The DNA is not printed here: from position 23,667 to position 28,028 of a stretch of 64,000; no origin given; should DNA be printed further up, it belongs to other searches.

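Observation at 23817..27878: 1353-aa modular coiled-coil rod fused to degenerate GGDEF and FimX-like (EVL) EAL domains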

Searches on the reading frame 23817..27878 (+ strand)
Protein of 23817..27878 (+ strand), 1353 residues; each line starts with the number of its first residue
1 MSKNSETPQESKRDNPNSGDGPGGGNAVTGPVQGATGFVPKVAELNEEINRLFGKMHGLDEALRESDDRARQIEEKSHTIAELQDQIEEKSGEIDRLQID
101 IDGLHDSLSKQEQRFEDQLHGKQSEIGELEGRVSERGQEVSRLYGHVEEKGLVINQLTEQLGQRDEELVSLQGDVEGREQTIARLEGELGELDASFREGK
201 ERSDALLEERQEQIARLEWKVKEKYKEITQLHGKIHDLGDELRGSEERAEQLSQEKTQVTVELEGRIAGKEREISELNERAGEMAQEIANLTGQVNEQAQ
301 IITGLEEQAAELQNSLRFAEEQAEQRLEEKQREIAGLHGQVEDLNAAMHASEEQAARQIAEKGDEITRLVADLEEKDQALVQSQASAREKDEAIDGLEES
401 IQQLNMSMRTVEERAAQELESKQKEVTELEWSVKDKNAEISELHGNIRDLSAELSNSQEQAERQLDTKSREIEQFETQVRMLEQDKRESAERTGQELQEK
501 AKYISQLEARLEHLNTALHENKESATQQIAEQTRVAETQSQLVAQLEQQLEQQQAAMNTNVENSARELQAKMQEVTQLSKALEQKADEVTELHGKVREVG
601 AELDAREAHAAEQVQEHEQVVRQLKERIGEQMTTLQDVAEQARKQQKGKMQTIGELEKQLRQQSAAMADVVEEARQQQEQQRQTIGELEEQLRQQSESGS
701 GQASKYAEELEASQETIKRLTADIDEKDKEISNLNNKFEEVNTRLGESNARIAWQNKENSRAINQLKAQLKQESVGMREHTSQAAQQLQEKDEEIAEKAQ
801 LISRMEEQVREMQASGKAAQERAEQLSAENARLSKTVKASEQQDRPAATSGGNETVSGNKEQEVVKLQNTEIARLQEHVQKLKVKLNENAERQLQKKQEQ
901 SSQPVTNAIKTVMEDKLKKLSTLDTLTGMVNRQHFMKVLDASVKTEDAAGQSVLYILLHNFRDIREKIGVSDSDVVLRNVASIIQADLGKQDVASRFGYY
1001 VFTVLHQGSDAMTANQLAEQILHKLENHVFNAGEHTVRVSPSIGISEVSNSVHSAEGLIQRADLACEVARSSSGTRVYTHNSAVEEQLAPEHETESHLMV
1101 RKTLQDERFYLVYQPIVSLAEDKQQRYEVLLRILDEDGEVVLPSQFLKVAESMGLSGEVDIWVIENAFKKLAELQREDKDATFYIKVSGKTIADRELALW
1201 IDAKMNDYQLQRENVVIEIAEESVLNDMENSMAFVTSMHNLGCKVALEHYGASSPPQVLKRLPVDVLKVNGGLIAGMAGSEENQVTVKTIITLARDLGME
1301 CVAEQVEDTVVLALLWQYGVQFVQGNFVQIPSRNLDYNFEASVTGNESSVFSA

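Call 5: search_protein_families(library=pfam, proteins=[window:23817-27878:+], max_evalue=1)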
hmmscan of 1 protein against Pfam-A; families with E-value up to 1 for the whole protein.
window:23817-27878:+ (1353 aa): 13 families
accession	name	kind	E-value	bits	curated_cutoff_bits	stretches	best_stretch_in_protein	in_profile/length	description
PF00563.25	EAL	-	2.9e-53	181.1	31.3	1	1100-1329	4-234/236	EAL domain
PF00990.26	GGDEF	-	7.7e-21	75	23.8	1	922-1072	2-157/161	Diguanylate cyclase, GGDEF domain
PF21928.1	XLF_CC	-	0.00042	20.6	27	1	711-746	18-53/53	XLF protein coiled-coil region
PF00038.26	Filament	-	0.0005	20.2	40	2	59-142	198-281/313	Intermediate filament protein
PF19220.6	Rod_CreS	-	0.0031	17.1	100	1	75-355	3-271/359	Crescentin, rod domain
PF10498.14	IFT57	-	0.0054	16.2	40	2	44-169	197-320/360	Intra-flagellar transport protein 57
PF25481.1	Nucleoprot-TPR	-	0.0055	17.1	27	2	406-480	4-78/80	Nucleoprotein TPR-like domain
PF14362.11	DUF4407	-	0.0057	16.4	31.3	1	73-203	114-232/297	Domain of unknown function (DUF4407)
PF25443.1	ANG-1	-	0.0071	17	28.5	2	149-242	4-97/105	ANG-1-like domain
PF25450.1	Rab11-FIP3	-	0.0096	16.6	31.9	1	227-332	8-114/125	Rab11-FIP3-like domain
PF09969.14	DUF2203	-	0.031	15.4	24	1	33-106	6-81/122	Uncharacterized conserved protein (DUF2203)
PF13870.11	CCDC113_CCDC96_CC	-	0.064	13.4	31.6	1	123-192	48-117/177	CCDC113/CCDC96, coiled-coil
PF06818.20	Fez1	-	0.27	12.1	34.4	1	220-359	25-156/199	Fez1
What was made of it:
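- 27114..27803 (+): Residues 1100-1329: degenerate EAL domain, the predicted c-di-GMP-binding site. Pfam E=2.9e-53 (call 5).
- On Crescentin / intermediate-filament-like proteins: 17.1 bits against 100, and 20.2 against 40 (call 5)
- There are weak hits to the Filament and Rod_CreS profiles (call 5). The profile hits are far below threshold: Rod_CreS 17 bits against a cut-off of 100, Filament 20 against 40 (call 5).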

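Call 6: search_protein_families(library=ncbifam, proteins=[window:23817-27878:+], max_evalue=1)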
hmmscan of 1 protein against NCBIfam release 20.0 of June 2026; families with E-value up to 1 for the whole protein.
window:23817-27878:+ (1353 aa): 40 families (the best 25 are shown)
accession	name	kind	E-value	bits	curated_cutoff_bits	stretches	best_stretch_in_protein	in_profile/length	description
NF007298.0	PRK09776.1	equivalog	5.3e-60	203.4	1135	1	913-1331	676-1096/1111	diguanylate cyclase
NF045675.1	PhdiestaseDibA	equivalog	2.2e-59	201.4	980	1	908-1331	191-615/623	phosphodiesterase DibA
NF007474.0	PRK10060.1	equivalog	2.7e-52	177.9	782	1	914-1329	230-642/663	cyclic di-GMP phosphodiesterase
NF053781.1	cdiGMPphdstlr2612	equivalog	1.1e-47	162.5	1600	1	884-1331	806-1255/1268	Tlr1612 family c-di-GMP phosphodiesterase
NF008467.0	PRK11359.1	equivalog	1.8e-41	142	857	1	915-1331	370-782/800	oxygen-sensing cyclic-di-GMP phosphodiesterase DosP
NF045673.1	c-di-GMPRcptLapD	equivalog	3.4e-39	134.7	1020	1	915-1331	230-644/647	cyclic di-GMP receptor LapD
NF008807.1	PRK11829.1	equivalog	1.9e-37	128.7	733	1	916-1337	237-658/670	biofilm formation regulator HmsP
NF052458.1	PhdiestGepA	equivalog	2.1e-37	128.8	1200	1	906-1328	411-828/840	phosphodiesterase GepA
NF008281.1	PRK11059.1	equivalog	6.7e-32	110.6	663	1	920-1329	220-627/633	RNase E specificity factor CsrD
TIGR00254.1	GGDEF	domain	2e-23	82.9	37.4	1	917-1077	1-164/168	diguanylate cyclase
NF045487.1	ASRP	equivalog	1.3e-22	80.2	300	3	41-346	119-450/593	archaea-specific SMC-related protein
TIGR04523.1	Mplasa_alph_rch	subfamily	4.8e-22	77.7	270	5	117-355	267-512/745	helix-rich protein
NF041606.1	dguan_cyc_DgcA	equivalog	5.4e-21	74.9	370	1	912-1076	169-335/340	diguanylate cyclase DgcA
NF052596.1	RR_EAL_PvrR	equivalog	1.4e-20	73.3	580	1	1081-1328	128-376/398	response regulator cyclic di-GMP phosphodiesterase PvrR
NF038266.1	diguan_SiaD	equivalog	2.6e-20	72.9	290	1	876-1071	48-246/252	biofilm regulation diguanylate cyclase SiaD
TIGR02168.1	SMC_prok_B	equivalog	3.5e-20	71.4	567.35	3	67-313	235-490/1181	chromosome segregation protein SMC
NF051880.1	FlagAsmCDGMPTipF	equivalog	4.9e-15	55.3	600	1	1020-1328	77-390/421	flagella assembly cyclic-di-GMP phosphodiesterase TipF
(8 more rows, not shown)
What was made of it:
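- On LapD family: NF045673 scores 134.7 bits against a cut-off of 1020 (call 6).
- On TipF family: NF051880 scores 55.3 bits against a cut-off of 600 (call 6).
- Closest known: TipF. Different: The NCBIfam TipF model scores 55 bits against a cut-off of 600 (call 6).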

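Call 9: find_homologous_proteins(query=window:23817-27878:+)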
Query window:23817-27878:+ (1353 aa): 44 proteins with E <= 0.001 among 8000 candidates.
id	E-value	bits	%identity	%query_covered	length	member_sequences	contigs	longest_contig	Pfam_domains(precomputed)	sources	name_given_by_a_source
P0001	0.0e+0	1776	65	100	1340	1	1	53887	PF27241.1,PF28422.1,PF19220.7,PF00563.26,PF00990.27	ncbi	-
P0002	0.0e+0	1733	63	100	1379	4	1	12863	PF28422.1,PF00563.26,PF00990.27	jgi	-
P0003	0.0e+0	1671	62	100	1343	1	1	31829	PF13870.12,PF28422.1,PF19220.7,PF00563.26,PF00990.27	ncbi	-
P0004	8.3e-209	715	39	73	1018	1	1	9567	PF00563.26,PF00990.27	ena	-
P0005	8.7e-198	678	38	86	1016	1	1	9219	PF00563.26,PF00990.27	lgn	-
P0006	8.8e-79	284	28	64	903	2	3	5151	PF06818.21,PF28422.1,PF00563.26,PF00990.27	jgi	jgi:diguanylate cyclase (GGDEF)-like protein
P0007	6.2e-35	139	27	32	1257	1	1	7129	PF07793.18,PF26672.1,PF26671.1,PF26670.1,PF00563.26,PF00990.27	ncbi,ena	-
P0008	6.4e-34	136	26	35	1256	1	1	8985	PF07238.20,PF07793.18,PF26672.1,PF26671.1,PF26670.1,PF00563.26,PF00990.27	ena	-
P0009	4.5e-31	126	28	30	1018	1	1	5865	PF08447.19,PF13426.14,PF13188.14,PF13185.13,PF01590.33,PF08448.17,PF13492.13,PF00563.26,PF00989.32,PF00990.27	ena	-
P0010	6.8e-30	122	26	31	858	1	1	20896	PF13188.14,PF12860.14,PF00563.26,PF00990.27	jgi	jgi:diguanylate cyclase (GGDEF)-like protein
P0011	8.4e-30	122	27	31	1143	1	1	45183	PF08447.19,PF13426.14,PF13185.13,PF08448.17,PF00563.26,PF00989.32,PF00990.27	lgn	-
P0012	1.4e-29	121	26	31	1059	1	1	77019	PF15272.12,PF08448.17,PF00563.26,PF00990.27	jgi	jgi:diguanylate cyclase (GGDEF)-like protein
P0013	3.9e-29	120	26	31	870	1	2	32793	PF08447.19,PF00563.26,PF00990.27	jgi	jgi:diguanylate cyclase (GGDEF)-like protein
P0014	7.5e-29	119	26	31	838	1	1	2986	PF08447.19,PF13426.14,PF13188.14,PF08448.17,PF00563.26,PF00989.32,PF00990.27,PF14598.13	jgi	jgi:diguanylate cyclase (GGDEF)-like protein/PAS domain S-box-containing protein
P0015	5.9e-28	116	28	31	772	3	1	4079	PF08447.19,PF00563.26,PF00990.27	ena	-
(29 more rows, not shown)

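Call 14: find_related_loci(query=A1, collection=genome_contigs, flank=8000)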
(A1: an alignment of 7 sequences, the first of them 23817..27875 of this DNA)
Query A1 (1353 aa) in genome_contigs; peptide patterns used: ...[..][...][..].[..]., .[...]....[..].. (x = any residue, [..] = any of these).
110 stretches matched a pattern; 62 encode a relative of the query (tblastn E <= 1e-3); 62 distinct loci.
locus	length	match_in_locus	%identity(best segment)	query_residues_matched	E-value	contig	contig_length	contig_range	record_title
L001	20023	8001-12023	62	1-1351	0e+0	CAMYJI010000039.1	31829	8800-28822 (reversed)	MAG: uncultured Ectothiorhodospiraceae bacterium isolate ES_Gamma_053 genome assembly, contig: scaffold_866, whole genom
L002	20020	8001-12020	65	1-1353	0e+0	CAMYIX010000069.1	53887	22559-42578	MAG: uncultured Ectothiorhodospiraceae bacterium isolate ES_Gamma_052 genome assembly, contig: scaffold_611, whole genom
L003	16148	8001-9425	42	879-1340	2e-112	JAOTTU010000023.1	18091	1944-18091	MAG: Gammaproteobacteria bacterium isolate 13_July_SF_Bin31 13_July_SF_Bin31_scaffold_1065_c1, whole genome shotgun sequ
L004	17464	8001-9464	42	864-1340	8e-110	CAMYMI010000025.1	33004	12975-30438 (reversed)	MAG: uncultured Ectothiorhodospiraceae bacterium isolate ES_Gamma_050 genome assembly, contig: scaffold_727, whole genom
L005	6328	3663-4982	42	913-1349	6e-108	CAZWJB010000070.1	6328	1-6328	MAG TPA_asm: uncultured Thiohalobacter sp. isolate binchicken_co132_75 genome assembly, contig: NODE_6720_length_6328_co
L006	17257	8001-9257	43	924-1340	6e-107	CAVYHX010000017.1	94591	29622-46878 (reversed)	MAG: uncultured Gammaproteobacteria bacterium isolate MFD03551.bin.2.57 genome assembly, contig: contig_54814, whole gen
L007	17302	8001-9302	42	913-1343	1e-106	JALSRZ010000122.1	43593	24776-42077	MAG: Thiohalobacter sp. isolate 356-308_metabat2_scaf2bin.017 356-308_scaffold_447_c1, whole genome shotgun sequence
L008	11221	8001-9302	42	913-1343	9e-107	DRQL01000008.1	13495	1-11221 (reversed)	MAG TPA_asm: Gammaproteobacteria bacterium isolate HyVt-581 HyVt-581_k145_1048692, whole genome shotgun sequence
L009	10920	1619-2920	41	913-1343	6e-106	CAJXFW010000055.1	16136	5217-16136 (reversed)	MAG TPA_asm: uncultured Thiogranum sp. isolate SRR4028170_bin.1_MetaBAT_v2.12.1_MAG genome assembly, contig: NODE_1038_l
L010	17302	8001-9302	41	913-1343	2e-105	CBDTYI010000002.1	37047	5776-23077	MAG TPA_asm: uncultured Gammaproteobacteria bacterium isolate ERR2431959_binner13_Refined_49 genome assembly, contig: ER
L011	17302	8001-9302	41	913-1343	8e-104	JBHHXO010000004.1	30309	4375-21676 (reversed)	MAG: Thiogranum sp. isolate D_1_bin.43 NODE_310_length_30309_cov_5.317743, whole genome shotgun sequence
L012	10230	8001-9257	42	924-1340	7e-104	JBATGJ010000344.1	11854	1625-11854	MAG: Gammaproteobacteria bacterium isolate MFD10350_ilm_asm_bin17 k127_175989, whole genome shotgun sequence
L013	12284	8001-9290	41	913-1339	1e-103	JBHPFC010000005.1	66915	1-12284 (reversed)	Pseudomonadota bacterium isolate SAG AM-311-I13 NODE_5_length_66915_cov_28.595977, whole genome shotgun sequence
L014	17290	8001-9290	41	913-1339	2e-103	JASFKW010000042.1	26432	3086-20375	MAG: Gammaproteobacteria bacterium isolate D0817M02metaG_Bin_8 D0817M02metaG_FD_scaffold_346_c1, whole genome shotgun se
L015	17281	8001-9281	43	916-1339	8e-103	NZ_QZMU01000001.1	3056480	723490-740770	Thiohalobacter thiocyanaticus strain Hrh1 Consensus0, whole genome shotgun sequence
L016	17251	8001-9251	40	924-1340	1e-101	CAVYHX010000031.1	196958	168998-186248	MAG: uncultured Gammaproteobacteria bacterium isolate MFD03551.bin.2.57 genome assembly, contig: contig_83354, whole gen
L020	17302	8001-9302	41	913-1343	9e-101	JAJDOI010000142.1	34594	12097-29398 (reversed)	MAG: Thiogranum sp. isolate MASpbin.12 k141_2889853, whole genome shotgun sequence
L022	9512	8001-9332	41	913-1353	1e-100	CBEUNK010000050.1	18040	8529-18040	MAG TPA_asm: uncultured Thiogranum sp. isolate SRR13309658_concoct_20 genome assembly, contig: ERZ26778863.143, whole ge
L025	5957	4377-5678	39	913-1343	2e-99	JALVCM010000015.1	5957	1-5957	MAG: Thiohalobacter sp. isolate 134-614_metabat1_scaf2bin.038 134-614_scaffold_10877_c1, whole genome shotgun sequence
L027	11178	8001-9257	40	924-1340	3e-98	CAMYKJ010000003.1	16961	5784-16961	MAG: uncultured Ectothiorhodospiraceae bacterium isolate FCS_Gamma_054 genome assembly, contig: scaffold_1357, whole gen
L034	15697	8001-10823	28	401-1348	1e-86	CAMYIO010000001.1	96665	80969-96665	MAG: uncultured Ectothiorhodospiraceae bacterium isolate FCS_Gamma_055 genome assembly, contig: scaffold_41, whole genom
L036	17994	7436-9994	27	277-1349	2e-85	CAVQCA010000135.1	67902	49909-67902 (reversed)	MAG: uncultured Gammaproteobacteria bacterium isolate MFD02923.bin.2.38 genome assembly, contig: contig_54046, whole gen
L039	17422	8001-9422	33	872-1350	2e-82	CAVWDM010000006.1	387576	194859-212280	MAG: uncultured Gammaproteobacteria bacterium isolate MFD03804.bin.1.259 genome assembly, contig: contig_19205, whole ge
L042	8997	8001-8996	42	924-1253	7e-79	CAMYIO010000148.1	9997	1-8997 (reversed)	MAG: uncultured Ectothiorhodospiraceae bacterium isolate FCS_Gamma_055 genome assembly, contig: scaffold_9710, whole gen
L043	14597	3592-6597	28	2-1349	8e-75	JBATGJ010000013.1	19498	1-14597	MAG: Gammaproteobacteria bacterium isolate MFD10350_ilm_asm_bin17 k127_71067, whole genome shotgun sequence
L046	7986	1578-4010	33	56-1331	1e-72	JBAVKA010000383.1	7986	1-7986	MAG: Gammaproteobacteria bacterium isolate MFD05464_ilm_asm_bin16 k127_103285, whole genome shotgun sequence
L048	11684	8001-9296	31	913-1341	1e-65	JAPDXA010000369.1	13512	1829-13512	MAG: Candidatus Thiodiazotropha lotti isolate KOTO2_Th1 c_000000000048, whole genome shotgun sequence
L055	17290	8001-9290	28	913-1339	2e-49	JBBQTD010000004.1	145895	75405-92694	MAG: Lysobacterales bacterium isolate Co_metawrap_1805 Cmw_1805_k141_16180554_length_145895_cov_17.9991, whole genome sh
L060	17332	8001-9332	39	913-1353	5e-100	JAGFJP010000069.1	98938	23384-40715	MAG: Thiogranum sp. isolate mag.26 k127_3168449, whole genome shotgun sequence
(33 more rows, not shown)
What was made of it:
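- Two MAGs carry both a coiled-coil form and a canonical FimX (call 14). Two MAGs carry a canonical FimX as well (L034+L042, L043+L012; call 14).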
